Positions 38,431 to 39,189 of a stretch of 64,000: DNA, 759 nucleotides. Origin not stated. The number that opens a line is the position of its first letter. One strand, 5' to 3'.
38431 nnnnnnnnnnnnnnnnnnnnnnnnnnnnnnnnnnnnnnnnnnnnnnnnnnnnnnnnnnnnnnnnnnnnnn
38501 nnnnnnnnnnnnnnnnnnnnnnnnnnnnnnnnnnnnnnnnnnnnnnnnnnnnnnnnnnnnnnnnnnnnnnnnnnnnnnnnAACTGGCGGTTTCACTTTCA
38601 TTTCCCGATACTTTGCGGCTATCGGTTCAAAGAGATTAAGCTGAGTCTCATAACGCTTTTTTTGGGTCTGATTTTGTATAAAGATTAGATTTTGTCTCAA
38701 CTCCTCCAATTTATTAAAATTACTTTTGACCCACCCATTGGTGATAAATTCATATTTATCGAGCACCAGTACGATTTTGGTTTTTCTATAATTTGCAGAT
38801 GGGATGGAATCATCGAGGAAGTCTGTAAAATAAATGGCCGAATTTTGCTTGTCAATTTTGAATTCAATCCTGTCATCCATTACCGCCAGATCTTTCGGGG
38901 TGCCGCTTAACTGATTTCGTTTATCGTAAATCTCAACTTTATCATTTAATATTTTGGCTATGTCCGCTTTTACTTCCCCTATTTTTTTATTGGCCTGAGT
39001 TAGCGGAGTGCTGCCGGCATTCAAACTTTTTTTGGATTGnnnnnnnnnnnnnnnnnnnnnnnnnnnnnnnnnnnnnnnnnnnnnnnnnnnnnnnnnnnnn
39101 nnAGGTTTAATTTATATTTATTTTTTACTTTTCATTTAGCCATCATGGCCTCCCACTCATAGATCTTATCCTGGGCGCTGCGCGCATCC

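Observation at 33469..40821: Eight-gene array of exported proteins: six tandem paralogues with hypervariable N-domains and an invariant TPR-like 'DKIYEWE' C-module, plus two unique partners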

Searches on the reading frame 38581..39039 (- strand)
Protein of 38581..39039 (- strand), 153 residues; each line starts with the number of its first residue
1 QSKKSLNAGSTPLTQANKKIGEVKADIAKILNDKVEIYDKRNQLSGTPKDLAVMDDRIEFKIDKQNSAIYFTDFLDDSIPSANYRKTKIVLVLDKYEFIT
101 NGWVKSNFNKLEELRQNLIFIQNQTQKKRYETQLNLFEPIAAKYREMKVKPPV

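Call 58: search_solved_structures(query=A6, max_evalue=10)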
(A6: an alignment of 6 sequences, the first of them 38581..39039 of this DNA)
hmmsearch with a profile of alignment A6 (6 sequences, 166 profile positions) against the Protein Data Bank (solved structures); distinct sequences matched with E-value up to 10: 7.
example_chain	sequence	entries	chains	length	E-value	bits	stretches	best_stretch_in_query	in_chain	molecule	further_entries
5h7b_A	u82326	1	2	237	0.18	15.1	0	11-37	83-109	Immunoglobulin G-binding protein A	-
3qjp_A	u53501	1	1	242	1.4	12.3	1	10-75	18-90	Putative uncharacterized protein PH0350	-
3qjj_A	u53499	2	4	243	1.4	12.3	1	10-75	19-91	Putative uncharacterized protein PH0350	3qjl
5t7v_LM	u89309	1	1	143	1.8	11.9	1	23-80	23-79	50S ribosomal protein L13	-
7asn_H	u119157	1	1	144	1.8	11.9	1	23-80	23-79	50S ribosomal protein L13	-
4wce_G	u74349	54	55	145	1.8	11.9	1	23-80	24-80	50S ribosomal protein L13 | Large ribosomal subunit protein uL13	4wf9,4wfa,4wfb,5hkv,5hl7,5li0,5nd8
8jgn_A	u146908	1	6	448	2.2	11.6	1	118-144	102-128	AT3g61540/F2A19_140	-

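Call 66: search_protein_representatives(alignment_id=A6)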
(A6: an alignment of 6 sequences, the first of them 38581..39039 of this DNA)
Query: 6 sequences, 166 profile positions. Proteins with E-value up to 0.001 (for the whole library): 144; up to 1e-10: 47; up to 1e-30: 2. The best 144 are listed.
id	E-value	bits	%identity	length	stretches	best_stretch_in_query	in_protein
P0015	7.7e-33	130.3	-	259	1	14-166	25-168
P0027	4.6e-31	124.5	-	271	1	7-166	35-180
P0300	1.2e-26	110.1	-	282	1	7-166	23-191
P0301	3.2e-24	102.2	-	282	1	14-166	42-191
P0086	1.1e-23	100.5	-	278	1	8-166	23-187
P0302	4.8e-23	98.4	-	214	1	14-166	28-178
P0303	9.9e-22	94.1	-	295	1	8-166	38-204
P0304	1.2e-21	93.8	-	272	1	13-165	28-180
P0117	1.4e-21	93.6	-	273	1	9-165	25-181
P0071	4.7e-21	91.9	-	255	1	21-165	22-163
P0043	5.1e-20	88.5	-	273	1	21-165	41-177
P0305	1.7e-18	83.6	-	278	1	1-166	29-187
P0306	2.6e-18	83.0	-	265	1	10-166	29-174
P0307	6.5e-18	81.7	-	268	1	26-166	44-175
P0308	7.6e-18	81.5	-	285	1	10-166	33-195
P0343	1.9e-09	54.1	-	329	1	12-166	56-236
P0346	6.1e-09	52.5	-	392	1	13-166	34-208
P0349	1.3e-08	51.4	-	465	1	30-164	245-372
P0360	1.5e-07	48.0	-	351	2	122-166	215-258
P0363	1.8e-07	47.8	-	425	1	26-166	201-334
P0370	4.7e-07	46.4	-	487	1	26-166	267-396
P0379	1.3e-06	45.0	-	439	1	24-164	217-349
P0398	1.1e-05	41.9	-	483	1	26-166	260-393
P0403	1.9e-05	41.1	-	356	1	27-165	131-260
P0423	1.4e-04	38.4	-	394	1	21-143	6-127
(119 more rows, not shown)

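Call 67: search_protein_families(library=pfam, proteins=[P0349, P0363, P0370, P0379, P0398, P0346, P0423, P0403, P0360, P0343], max_evalue=0.01)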
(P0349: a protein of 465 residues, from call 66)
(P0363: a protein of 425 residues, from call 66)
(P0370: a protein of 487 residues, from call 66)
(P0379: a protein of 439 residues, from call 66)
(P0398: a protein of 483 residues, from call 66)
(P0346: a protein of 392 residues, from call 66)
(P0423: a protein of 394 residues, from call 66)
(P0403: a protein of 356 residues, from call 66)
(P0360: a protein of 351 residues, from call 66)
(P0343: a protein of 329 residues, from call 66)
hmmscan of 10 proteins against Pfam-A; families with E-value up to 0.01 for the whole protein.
P0349 (465 aa): 8 families
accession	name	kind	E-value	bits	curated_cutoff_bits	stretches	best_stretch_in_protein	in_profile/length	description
PF00515.34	TPR_1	-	8.4e-09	35.3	27.8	1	414-433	2-21/34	Tetratricopeptide repeat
PF13414.12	TPR_11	-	2.3e-06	27.6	26.8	1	386-425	2-40/42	TPR repeat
PF13181.12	TPR_8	-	4.3e-06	26.9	25.7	0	415-441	3-29/34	Tetratricopeptide repeat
PF07719.23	TPR_2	-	5.2e-06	26.6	27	1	413-445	1-33/34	Tetratricopeptide repeat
PF14559.12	TPR_19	-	4.7e-05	24.1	25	1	393-448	6-60/68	Tetratricopeptide repeat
PF13424.12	TPR_12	-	0.00026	21.6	30.1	1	385-439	10-71/77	Tetratricopeptide repeat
PF13176.12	TPR_7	-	0.0024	18.3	27.9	0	415-434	1-20/36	Tetratricopeptide repeat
PF13432.12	TPR_16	-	0.0062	17.4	32.7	0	392-436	11-54/65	Tetratricopeptide repeat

P0363 (425 aa): 5 families
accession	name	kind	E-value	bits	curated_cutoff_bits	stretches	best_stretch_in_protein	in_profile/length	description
PF13181.12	TPR_8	-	3.7e-06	27.1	25.7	0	345-369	8-32/34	Tetratricopeptide repeat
PF13414.12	TPR_11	-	1.7e-05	24.9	26.8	1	346-386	2-41/42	TPR repeat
PF07719.23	TPR_2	-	2e-05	24.8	27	0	344-369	7-32/34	Tetratricopeptide repeat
PF00515.34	TPR_1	-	2.5e-05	24.4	27.8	0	345-369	8-32/34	Tetratricopeptide repeat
PF13424.12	TPR_12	-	0.0021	18.6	30.1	0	345-368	52-75/77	Tetratricopeptide repeat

P0370 (487 aa): 8 families
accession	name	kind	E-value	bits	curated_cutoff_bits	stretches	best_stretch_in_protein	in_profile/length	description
PF00515.34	TPR_1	-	3.2e-07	30.3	27.8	0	407-432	8-33/34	Tetratricopeptide repeat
PF07719.23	TPR_2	-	9.2e-07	29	27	0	437-467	3-33/34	Tetratricopeptide repeat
PF13181.12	TPR_8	-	4.8e-06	26.7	25.7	0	407-431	8-32/34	Tetratricopeptide repeat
PF13371.12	TPR_9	-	2e-05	24.9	35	1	410-478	5-72/73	Tetratricopeptide repeat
PF14559.12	TPR_19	-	2.3e-05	25.1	25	1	411-477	2-67/68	Tetratricopeptide repeat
PF25575.1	TPR_BSK1_C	-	0.00014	22.1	42.2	1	406-469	48-111/118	Serine/threonine-protein kinase BSK1-like, TPR repeats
PF13414.12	TPR_11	-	0.00065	19.8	26.8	1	412-446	6-39/42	TPR repeat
PF13431.12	TPR_17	-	0.00073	20.1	24.4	1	422-454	1-32/34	Tetratricopeptide repeat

P0379 (439 aa): 5 families
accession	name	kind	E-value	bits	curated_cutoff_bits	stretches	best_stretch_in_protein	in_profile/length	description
PF07719.23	TPR_2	-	3.6e-07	30.2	27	1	391-422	2-33/34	Tetratricopeptide repeat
PF13181.12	TPR_8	-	8.7e-07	29.1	25.7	0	358-386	4-32/34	Tetratricopeptide repeat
PF00515.34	TPR_1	-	1.7e-06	28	27.8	0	359-386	5-32/34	Tetratricopeptide repeat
PF13414.12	TPR_11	-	0.0026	17.8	26.8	1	367-401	6-39/42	TPR repeat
PF14559.12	TPR_19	-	0.0027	18.4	25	1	366-425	2-60/68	Tetratricopeptide repeat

P0398 (483 aa): 8 families
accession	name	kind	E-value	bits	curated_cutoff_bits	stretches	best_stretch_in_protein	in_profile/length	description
PF00515.34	TPR_1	-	1e-08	35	27.8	1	404-429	8-33/34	Tetratricopeptide repeat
PF13414.12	TPR_11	-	1.2e-06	28.6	26.8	1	405-442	2-38/42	TPR repeat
PF13181.12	TPR_8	-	6.5e-06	26.3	25.7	0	404-428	8-32/34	Tetratricopeptide repeat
PF13424.12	TPR_12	-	0.0001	22.8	30.1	1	404-458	10-71/77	Tetratricopeptide repeat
PF07719.23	TPR_2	-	0.00057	20.2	27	0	432-464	1-33/34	Tetratricopeptide repeat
PF13431.12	TPR_17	-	0.00059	20.4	24.4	1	420-452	2-33/34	Tetratricopeptide repeat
PF25575.1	TPR_BSK1_C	-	0.0006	20.1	42.2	1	406-464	51-109/118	Serine/threonine-protein kinase BSK1-like, TPR repeats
PF14559.12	TPR_19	-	0.0057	17.4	25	1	408-471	2-64/68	Tetratricopeptide repeat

P0346 (392 aa): 12 families
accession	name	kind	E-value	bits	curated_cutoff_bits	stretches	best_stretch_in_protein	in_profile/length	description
PF13181.12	TPR_8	-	2.9e-08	33.7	25.7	1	248-279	2-33/34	Tetratricopeptide repeat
PF00515.34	TPR_1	-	7.8e-08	32.3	27.8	1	219-242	8-31/34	Tetratricopeptide repeat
PF14559.12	TPR_19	-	2.5e-07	31.3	25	1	224-289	3-67/68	Tetratricopeptide repeat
PF07719.23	TPR_2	-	2.6e-07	30.7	27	0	247-279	1-33/34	Tetratricopeptide repeat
PF13414.12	TPR_11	-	4.4e-07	29.9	26.8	1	220-260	2-41/42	TPR repeat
PF02493.26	MORN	-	1.1e-06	28.6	22.5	1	352-370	1-19/23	MORN repeat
PF13428.12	TPR_14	-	5.7e-05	23.9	23.5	0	218-252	7-40/44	Tetratricopeptide repeat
PF13371.12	TPR_9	-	0.00011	22.6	35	1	246-286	28-68/73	Tetratricopeptide repeat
PF13432.12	TPR_16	-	0.00043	21.1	32.7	1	217-281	2-62/65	Tetratricopeptide repeat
PF13374.12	TPR_10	-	0.00049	20.5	27.5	0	219-241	9-31/42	Tetratricopeptide repeat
PF13424.12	TPR_12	-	0.00056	20.5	30.1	1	219-274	10-72/77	Tetratricopeptide repeat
PF13431.12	TPR_17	-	0.0061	17.2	24.4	0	234-267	1-33/34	Tetratricopeptide repeat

P0423 (394 aa): 1 family
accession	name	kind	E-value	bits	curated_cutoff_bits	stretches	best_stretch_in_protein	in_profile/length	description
PF08654.15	DASH_Dad2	-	0.0082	17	26.9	0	122-175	33-87/99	DASH complex subunit Dad2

P0403 (356 aa): 2 families
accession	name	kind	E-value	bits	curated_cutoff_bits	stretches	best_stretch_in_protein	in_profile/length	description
PF07719.23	TPR_2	-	0.0064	17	27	0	301-331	2-32/34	Tetratricopeptide repeat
PF10938.13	YfdX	-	0.0082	16.6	26.6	0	228-294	37-100/149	YfdX protein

P0360 (351 aa): 12 families
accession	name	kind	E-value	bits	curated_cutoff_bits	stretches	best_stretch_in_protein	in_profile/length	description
PF00515.34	TPR_1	-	1.6e-08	34.4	27.8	1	269-294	8-33/34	Tetratricopeptide repeat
PF07719.23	TPR_2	-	2.7e-08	33.8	27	1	272-294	11-33/34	Tetratricopeptide repeat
PF13181.12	TPR_8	-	9.5e-08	32.1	25.7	1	267-294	6-33/34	Tetratricopeptide repeat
PF13414.12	TPR_11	-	5.6e-07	29.6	26.8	1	271-306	3-37/42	TPR repeat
PF14559.12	TPR_19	-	2.7e-06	28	25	1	274-339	3-67/68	Tetratricopeptide repeat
PF13371.12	TPR_9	-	1e-05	25.9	35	1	271-336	4-68/73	Tetratricopeptide repeat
PF13428.12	TPR_14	-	2.2e-05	25.2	23.5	1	269-305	8-43/44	Tetratricopeptide repeat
PF13432.12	TPR_16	-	2.7e-05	24.9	32.7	1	268-330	3-64/65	Tetratricopeptide repeat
PF13424.12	TPR_12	-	0.00099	19.7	30.1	1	269-326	10-74/77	Tetratricopeptide repeat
PF13431.12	TPR_17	-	0.0019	18.8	24.4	1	285-309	2-25/34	Tetratricopeptide repeat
PF25063.1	ARM_TT21_C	-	0.0047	17.3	35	1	270-331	137-198/209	Tetratricopeptide repeat protein 21 C-terminal ARM domain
PF24575.1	TPR_Slam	-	0.0053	17.6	35.2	0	268-306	53-90/104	Surface lipoprotein assembly modifier, N-terminal TPR repeats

P0343 (329 aa): 10 families
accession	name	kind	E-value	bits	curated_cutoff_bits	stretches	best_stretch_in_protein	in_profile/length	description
PF07719.23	TPR_2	-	1.3e-09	37.8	27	1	243-271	4-32/34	Tetratricopeptide repeat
PF00515.34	TPR_1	-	2.3e-08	34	27.8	1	246-271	7-32/34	Tetratricopeptide repeat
PF13181.12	TPR_8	-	7.9e-08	32.3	25.7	0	277-307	3-33/34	Tetratricopeptide repeat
PF13414.12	TPR_11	-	8.2e-06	25.9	26.8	1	252-284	6-37/42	TPR repeat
PF13371.12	TPR_9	-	1.3e-05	25.5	35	1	250-314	5-68/73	Tetratricopeptide repeat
PF13428.12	TPR_14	-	0.00038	21.3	23.5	0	245-282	6-42/44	Tetratricopeptide repeat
PF25068.1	ARM_TT21_4th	-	0.00046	20.9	30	1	249-326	8-82/153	Tetratricopeptide repeat protein 21 forth ARM domain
PF13176.12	TPR_7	-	0.00067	20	27.9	0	248-270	7-29/36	Tetratricopeptide repeat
PF14559.12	TPR_19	-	0.0017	19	25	1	254-317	5-67/68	Tetratricopeptide repeat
PF13424.12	TPR_12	-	0.0024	18.5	30.1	0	247-270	52-75/77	Tetratricopeptide repeat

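Call 71: find_encoding_contigs(protein=P0370, flank=8000, max_places=3)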
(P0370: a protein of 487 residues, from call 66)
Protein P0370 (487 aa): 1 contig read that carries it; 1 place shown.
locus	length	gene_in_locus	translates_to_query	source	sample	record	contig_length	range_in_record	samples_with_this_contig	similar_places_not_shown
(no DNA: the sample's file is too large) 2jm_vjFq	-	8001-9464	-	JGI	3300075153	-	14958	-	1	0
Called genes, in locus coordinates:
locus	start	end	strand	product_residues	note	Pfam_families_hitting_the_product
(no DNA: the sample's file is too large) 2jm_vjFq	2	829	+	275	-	PF01381:HTH_3, PF12844:HTH_19 (weak), PF13560:HTH_31, PF00717:Peptidase_S24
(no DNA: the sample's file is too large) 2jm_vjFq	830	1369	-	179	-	-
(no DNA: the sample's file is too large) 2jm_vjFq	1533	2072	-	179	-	-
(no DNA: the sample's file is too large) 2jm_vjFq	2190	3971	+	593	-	PF00009:GTP_EFTU, PF01926:MMR_HSR1 (faint), PF22042:EF-G_D2 (weak), PF03144:GTP_EFTU_D2, PF00679:EFG_C, PF21018:BipA_C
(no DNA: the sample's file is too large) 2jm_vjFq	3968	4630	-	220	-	PF09365:DUF2461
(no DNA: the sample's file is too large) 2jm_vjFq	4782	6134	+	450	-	PF00144:Beta-lactamase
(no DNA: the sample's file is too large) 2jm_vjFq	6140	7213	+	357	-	PF01875:Memo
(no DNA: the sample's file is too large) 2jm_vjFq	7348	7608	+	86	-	PF12674:Zn_ribbon_2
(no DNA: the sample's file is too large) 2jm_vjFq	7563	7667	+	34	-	-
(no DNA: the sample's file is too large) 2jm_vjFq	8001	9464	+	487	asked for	PF00515:TPR_1 (faint), PF07719:TPR_2 (faint), PF13181:TPR_8 (faint), PF13371:TPR_9 (faint)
